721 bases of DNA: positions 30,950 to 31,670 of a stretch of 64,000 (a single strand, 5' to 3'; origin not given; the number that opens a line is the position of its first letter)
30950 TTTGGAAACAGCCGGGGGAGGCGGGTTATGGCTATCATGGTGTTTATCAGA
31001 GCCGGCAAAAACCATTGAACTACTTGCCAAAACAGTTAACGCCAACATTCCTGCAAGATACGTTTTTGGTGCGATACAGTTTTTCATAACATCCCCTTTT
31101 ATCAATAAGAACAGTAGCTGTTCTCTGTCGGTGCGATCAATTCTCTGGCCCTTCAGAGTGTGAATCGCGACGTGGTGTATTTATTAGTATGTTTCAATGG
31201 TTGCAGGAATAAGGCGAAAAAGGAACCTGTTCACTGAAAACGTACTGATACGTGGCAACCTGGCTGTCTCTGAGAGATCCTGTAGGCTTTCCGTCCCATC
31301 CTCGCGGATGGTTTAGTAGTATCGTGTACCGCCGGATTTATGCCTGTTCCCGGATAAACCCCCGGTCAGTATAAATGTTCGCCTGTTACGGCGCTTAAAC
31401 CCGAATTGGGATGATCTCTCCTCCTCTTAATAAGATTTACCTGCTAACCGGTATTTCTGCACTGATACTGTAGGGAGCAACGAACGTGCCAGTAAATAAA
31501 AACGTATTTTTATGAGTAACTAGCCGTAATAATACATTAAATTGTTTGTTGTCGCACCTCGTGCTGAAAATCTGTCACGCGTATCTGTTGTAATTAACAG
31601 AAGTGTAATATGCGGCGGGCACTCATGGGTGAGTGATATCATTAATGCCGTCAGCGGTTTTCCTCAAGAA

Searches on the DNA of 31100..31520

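Call 94: search_rna_families(source=window, start=31100, end=31520, threshold=gathering, show_alignments=1)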
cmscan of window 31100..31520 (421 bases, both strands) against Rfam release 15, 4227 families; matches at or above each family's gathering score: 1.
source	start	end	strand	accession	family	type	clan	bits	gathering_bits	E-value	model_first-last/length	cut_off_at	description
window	31251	31327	-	RF01051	c-di-GMP-I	Cis-reg; riboswitch;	CL00126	39.7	35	1.9e-06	1-87/87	no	c-di-GMP-I riboswitch aptamer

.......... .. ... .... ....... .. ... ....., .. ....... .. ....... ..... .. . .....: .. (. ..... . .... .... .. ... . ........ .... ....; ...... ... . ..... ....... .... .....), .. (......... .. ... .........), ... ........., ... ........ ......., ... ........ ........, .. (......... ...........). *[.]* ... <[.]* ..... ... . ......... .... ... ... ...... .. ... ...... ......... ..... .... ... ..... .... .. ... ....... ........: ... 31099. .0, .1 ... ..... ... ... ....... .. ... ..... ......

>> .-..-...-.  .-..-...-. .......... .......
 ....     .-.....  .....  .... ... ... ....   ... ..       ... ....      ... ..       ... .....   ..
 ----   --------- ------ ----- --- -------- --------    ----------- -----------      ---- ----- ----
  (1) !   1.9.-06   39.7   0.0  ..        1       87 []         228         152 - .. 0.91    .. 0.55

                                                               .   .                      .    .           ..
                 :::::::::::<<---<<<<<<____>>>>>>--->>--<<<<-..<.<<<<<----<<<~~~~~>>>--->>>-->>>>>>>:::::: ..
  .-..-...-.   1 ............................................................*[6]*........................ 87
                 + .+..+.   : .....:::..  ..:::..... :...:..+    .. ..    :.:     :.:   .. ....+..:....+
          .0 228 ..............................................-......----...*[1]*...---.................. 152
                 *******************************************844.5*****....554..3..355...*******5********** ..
